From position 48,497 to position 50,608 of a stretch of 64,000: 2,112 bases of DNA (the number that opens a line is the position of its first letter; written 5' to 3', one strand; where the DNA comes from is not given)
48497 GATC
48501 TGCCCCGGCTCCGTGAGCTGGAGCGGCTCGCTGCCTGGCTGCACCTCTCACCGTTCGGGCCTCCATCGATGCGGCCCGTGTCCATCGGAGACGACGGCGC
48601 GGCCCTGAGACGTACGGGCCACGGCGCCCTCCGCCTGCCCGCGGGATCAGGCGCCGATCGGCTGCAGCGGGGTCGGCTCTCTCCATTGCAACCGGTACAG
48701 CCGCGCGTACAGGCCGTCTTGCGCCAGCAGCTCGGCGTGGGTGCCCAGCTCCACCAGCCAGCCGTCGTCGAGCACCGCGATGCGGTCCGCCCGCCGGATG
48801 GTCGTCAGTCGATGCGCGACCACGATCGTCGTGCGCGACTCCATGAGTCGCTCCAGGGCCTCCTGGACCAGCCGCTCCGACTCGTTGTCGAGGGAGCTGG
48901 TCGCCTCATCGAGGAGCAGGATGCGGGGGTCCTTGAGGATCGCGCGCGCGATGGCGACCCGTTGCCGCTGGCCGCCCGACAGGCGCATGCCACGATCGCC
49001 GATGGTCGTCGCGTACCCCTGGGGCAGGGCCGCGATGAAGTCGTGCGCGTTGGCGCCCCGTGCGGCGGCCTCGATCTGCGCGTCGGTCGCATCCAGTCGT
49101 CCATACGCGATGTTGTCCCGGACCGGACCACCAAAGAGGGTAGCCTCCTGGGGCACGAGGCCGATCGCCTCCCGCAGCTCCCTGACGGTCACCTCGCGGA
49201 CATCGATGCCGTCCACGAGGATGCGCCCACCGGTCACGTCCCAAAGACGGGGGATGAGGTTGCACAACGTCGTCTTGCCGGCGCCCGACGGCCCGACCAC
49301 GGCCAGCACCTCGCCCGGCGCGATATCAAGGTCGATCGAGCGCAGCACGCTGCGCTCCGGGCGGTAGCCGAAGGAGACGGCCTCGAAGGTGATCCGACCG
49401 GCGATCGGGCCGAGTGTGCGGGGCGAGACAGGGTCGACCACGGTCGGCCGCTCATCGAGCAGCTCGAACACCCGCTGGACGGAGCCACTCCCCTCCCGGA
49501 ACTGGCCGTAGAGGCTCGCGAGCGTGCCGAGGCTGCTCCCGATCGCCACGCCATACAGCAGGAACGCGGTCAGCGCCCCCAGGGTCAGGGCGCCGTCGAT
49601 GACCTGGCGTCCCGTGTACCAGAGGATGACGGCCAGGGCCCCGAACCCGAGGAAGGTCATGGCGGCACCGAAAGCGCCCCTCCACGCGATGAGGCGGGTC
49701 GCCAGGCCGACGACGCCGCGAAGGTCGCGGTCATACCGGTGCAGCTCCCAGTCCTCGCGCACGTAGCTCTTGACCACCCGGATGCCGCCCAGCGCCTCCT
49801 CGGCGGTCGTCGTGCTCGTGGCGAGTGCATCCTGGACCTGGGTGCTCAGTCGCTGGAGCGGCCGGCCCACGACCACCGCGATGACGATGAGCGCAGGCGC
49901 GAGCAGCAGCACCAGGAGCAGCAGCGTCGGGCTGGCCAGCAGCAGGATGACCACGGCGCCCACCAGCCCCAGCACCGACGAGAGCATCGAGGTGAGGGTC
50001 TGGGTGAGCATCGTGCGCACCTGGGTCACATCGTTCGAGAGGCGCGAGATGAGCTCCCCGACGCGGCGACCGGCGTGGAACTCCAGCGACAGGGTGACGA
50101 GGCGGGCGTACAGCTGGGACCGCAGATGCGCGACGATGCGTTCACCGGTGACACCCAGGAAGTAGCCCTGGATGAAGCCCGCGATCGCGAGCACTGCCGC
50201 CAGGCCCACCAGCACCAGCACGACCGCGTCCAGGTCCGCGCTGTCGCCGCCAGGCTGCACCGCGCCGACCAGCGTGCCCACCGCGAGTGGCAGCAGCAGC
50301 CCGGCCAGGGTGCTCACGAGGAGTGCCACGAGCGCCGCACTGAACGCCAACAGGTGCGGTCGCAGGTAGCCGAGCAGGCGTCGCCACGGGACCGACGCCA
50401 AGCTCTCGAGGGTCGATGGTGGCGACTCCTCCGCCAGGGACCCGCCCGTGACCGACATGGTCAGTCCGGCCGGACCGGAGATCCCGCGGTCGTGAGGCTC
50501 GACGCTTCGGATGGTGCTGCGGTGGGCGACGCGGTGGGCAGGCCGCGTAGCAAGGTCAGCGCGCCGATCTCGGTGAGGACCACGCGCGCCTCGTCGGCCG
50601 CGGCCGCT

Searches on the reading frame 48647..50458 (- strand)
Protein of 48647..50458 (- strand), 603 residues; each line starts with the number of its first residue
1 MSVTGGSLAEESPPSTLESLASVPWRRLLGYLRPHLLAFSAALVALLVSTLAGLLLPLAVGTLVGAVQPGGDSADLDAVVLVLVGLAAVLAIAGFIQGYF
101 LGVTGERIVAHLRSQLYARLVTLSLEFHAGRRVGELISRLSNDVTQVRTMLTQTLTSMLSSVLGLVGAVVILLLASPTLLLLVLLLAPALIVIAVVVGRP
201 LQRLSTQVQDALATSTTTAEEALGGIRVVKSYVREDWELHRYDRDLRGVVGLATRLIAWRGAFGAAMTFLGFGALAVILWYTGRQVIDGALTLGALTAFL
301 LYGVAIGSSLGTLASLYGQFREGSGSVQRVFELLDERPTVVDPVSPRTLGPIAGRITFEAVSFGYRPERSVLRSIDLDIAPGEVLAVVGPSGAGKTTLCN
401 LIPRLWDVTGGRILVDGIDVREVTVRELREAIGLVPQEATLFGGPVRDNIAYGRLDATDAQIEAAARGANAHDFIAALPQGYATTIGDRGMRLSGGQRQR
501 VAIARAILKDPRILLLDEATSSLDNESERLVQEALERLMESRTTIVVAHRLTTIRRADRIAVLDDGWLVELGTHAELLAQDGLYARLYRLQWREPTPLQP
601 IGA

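Call 58: search_protein_families(library=pfam, proteins=[window:48647-50458:-], max_evalue=0.00001)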
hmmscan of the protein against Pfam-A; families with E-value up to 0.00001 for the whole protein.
window:48647-50458:- (603 aa): 3 families
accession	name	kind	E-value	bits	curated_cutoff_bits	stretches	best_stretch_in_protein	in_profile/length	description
PF00664.28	ABC_membrane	-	1.9e-56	192.2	28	1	41-302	3-266/274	ABC transporter transmembrane region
PF00005.33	ABC_tran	-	1.1e-32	113.9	25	1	372-521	1-137/137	ABC transporter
PF02463.25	SMC_N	-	1.2e-06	28.5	40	0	415-560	113-208/220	RecF/RecN/SMC N terminal domain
